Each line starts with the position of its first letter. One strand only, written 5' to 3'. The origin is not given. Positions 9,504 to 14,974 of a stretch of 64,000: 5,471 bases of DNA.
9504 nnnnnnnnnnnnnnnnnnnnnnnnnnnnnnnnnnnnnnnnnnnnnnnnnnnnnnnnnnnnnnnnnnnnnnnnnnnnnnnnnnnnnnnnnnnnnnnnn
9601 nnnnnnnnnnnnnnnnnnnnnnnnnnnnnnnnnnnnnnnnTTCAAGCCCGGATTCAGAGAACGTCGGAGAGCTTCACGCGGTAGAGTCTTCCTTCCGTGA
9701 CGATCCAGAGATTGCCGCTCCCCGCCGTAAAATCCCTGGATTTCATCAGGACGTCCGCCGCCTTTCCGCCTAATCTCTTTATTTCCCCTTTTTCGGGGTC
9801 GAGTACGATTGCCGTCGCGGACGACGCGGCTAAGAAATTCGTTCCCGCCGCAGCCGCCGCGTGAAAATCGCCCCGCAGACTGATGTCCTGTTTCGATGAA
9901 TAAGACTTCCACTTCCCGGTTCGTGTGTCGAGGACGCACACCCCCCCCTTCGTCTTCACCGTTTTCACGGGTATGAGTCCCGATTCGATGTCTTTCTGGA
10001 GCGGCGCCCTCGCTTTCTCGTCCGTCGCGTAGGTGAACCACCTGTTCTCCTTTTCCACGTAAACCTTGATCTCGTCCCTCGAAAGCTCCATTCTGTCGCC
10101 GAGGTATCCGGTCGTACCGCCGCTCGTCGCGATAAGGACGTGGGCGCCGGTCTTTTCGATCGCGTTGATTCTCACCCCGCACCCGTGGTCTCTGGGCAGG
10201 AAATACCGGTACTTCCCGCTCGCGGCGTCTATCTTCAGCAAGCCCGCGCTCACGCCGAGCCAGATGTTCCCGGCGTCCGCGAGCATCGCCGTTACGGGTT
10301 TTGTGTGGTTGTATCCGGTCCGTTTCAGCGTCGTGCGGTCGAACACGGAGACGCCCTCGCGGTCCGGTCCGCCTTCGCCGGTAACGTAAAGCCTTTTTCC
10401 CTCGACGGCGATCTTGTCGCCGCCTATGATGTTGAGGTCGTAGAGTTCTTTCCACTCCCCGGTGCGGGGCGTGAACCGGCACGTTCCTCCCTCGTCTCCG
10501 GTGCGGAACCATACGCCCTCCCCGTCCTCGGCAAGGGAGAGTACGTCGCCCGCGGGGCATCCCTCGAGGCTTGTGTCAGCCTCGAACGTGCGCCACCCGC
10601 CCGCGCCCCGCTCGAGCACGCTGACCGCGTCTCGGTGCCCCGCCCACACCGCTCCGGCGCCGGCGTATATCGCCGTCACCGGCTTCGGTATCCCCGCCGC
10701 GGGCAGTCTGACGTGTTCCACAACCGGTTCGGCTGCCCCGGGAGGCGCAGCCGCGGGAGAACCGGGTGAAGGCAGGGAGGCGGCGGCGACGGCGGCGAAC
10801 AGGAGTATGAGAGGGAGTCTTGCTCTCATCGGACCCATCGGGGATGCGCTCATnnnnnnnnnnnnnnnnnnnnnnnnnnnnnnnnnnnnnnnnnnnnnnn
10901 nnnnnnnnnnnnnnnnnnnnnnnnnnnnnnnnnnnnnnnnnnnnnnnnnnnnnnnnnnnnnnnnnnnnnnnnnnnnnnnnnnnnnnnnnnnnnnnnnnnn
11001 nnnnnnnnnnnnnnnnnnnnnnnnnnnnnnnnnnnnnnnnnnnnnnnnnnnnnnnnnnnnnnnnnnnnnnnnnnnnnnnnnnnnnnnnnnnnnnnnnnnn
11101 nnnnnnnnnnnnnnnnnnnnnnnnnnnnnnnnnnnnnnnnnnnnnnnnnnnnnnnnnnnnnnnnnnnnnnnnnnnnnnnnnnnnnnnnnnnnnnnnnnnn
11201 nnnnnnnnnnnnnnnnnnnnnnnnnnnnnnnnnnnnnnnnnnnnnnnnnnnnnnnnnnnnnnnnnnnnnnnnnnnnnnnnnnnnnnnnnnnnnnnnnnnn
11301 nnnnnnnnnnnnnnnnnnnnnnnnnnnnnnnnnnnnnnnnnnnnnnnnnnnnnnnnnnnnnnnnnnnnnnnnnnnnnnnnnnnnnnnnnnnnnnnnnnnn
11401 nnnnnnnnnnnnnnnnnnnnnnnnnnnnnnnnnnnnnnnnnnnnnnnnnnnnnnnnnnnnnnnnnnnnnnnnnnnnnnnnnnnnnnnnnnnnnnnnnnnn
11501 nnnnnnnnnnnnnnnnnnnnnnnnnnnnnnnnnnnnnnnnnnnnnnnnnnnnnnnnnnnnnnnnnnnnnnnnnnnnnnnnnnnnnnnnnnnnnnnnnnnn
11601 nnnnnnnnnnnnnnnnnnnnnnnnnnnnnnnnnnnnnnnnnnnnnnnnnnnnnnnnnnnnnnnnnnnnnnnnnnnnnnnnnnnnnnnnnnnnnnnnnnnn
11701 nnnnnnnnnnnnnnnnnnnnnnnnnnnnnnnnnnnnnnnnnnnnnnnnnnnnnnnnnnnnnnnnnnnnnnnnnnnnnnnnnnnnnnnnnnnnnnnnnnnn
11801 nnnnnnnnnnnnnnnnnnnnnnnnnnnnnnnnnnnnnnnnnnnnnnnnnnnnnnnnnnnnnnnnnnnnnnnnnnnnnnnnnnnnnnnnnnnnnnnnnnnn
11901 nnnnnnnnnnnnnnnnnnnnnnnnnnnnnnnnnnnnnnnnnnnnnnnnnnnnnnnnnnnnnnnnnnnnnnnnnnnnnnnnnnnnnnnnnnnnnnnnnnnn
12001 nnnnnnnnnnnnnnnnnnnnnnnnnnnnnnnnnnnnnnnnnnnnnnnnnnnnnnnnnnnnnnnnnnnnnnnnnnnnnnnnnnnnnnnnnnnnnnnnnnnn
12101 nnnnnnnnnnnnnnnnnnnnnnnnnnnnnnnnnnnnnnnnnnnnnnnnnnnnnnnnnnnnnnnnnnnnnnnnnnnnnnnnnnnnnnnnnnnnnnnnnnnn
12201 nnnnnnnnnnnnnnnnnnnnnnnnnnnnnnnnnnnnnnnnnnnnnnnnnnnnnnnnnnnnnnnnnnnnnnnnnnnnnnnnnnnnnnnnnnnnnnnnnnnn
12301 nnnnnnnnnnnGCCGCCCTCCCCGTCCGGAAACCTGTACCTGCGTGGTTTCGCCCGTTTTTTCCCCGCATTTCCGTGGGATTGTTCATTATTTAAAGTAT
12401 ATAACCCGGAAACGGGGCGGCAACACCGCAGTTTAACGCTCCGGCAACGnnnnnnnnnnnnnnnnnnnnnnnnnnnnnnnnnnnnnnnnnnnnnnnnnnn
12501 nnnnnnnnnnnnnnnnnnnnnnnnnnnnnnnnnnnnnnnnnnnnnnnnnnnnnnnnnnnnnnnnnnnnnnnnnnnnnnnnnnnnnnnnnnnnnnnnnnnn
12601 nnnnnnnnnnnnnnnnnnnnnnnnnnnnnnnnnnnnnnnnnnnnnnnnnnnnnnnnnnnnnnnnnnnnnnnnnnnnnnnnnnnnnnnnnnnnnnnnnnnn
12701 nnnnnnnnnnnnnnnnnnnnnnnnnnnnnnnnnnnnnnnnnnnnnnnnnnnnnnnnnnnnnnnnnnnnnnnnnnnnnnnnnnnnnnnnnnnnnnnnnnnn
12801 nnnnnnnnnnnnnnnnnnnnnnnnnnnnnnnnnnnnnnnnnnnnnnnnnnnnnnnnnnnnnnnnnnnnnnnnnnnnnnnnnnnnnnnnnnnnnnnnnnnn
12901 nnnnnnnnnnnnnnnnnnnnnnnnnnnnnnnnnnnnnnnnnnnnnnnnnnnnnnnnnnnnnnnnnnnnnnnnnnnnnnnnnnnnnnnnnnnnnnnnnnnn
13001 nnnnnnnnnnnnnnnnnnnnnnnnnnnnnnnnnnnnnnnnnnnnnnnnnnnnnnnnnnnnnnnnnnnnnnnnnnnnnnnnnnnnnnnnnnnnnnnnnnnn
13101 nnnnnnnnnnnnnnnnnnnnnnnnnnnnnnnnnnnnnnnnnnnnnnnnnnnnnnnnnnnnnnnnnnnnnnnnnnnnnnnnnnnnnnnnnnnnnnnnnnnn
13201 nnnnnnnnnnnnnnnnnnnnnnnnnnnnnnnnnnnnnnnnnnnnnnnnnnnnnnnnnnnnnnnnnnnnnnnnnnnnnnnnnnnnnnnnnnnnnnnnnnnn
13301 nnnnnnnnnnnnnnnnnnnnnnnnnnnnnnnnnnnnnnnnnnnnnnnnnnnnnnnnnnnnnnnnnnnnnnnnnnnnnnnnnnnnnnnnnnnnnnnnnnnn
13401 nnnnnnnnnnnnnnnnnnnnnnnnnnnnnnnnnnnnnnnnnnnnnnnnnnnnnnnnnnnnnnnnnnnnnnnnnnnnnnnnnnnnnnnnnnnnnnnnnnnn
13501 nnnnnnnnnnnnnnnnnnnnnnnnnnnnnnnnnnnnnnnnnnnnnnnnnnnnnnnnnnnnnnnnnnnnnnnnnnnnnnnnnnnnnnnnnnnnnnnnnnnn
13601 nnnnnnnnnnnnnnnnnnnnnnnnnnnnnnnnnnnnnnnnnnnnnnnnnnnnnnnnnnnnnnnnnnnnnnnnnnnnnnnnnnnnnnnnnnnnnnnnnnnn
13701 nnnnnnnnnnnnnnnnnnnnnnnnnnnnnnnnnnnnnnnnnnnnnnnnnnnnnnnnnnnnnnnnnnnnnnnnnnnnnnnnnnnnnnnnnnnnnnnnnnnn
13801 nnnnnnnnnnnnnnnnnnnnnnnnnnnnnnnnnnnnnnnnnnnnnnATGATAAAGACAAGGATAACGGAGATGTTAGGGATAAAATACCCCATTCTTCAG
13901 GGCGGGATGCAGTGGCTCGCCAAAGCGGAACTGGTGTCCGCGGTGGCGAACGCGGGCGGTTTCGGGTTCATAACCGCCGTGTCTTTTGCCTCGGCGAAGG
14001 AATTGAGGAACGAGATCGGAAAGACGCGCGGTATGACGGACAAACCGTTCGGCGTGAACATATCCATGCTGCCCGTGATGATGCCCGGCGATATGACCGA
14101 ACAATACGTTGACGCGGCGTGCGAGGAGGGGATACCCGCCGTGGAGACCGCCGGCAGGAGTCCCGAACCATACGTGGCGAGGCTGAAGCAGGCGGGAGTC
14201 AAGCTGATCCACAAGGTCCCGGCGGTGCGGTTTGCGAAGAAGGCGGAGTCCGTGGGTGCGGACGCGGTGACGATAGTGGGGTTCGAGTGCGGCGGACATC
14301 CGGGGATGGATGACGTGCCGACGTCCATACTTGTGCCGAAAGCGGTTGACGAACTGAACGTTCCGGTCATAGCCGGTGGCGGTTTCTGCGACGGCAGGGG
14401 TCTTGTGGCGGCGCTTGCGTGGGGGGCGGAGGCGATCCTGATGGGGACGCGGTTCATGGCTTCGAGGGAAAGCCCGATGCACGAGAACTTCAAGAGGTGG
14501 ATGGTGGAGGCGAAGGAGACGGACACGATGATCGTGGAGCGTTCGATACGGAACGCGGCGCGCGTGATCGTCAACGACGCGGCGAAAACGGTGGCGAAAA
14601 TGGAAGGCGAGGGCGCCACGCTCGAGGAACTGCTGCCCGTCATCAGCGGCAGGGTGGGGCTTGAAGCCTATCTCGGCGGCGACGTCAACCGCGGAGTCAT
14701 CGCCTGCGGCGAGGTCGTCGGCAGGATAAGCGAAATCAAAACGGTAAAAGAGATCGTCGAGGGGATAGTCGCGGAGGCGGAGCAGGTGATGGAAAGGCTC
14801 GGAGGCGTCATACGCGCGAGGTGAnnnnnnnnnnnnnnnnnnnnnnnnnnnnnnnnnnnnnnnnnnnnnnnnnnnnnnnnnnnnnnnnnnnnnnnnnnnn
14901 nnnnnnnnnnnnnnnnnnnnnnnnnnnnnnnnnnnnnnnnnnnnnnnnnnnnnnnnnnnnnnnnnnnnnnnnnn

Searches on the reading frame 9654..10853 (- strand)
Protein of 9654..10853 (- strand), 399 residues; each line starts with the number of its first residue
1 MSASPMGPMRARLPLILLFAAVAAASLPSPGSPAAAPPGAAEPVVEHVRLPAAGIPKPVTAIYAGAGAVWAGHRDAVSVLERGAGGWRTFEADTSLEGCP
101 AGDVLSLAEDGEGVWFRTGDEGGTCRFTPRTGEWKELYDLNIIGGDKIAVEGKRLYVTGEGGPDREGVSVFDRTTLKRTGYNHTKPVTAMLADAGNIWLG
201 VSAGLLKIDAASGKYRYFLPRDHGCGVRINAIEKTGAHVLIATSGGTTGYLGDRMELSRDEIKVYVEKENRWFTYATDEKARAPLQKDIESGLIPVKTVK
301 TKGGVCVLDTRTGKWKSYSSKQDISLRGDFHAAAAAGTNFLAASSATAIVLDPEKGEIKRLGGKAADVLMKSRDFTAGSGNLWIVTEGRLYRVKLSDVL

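Call 18: search_protein_families(library=pfam, proteins=[window:9654-10853:-], max_evalue=0.001)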
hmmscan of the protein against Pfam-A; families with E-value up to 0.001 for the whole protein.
window:9654-10853:- (399 aa): 1 family
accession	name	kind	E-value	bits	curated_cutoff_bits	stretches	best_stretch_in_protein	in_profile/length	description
PF07494.17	Reg_prop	-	0.00016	21.9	20.4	0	101-119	4-23/24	Two component regulator propeller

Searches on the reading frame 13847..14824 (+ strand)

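Call 19: search_protein_families(library=pfam, proteins=[window:13847-14824:+], max_evalue=0.001)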
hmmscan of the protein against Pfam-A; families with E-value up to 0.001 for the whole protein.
window:13847-14824:+ (325 aa): 4 families
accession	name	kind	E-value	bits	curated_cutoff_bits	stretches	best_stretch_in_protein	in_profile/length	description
PF03060.21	NMO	-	1.8e-58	199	28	1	4-310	2-331/331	Nitronate monooxygenase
PF00478.31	IMPDH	-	4.1e-11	42.9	25.6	1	163-215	199-251/345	IMP dehydrogenase / GMP reductase domain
PF01070.24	FMN_dh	-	2.2e-05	24.1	24.9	1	128-204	230-306/350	FMN-dependent dehydrogenase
PF05690.20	ThiG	-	0.00037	20.4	23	1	127-211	134-216/247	Thiazole biosynthesis protein ThiG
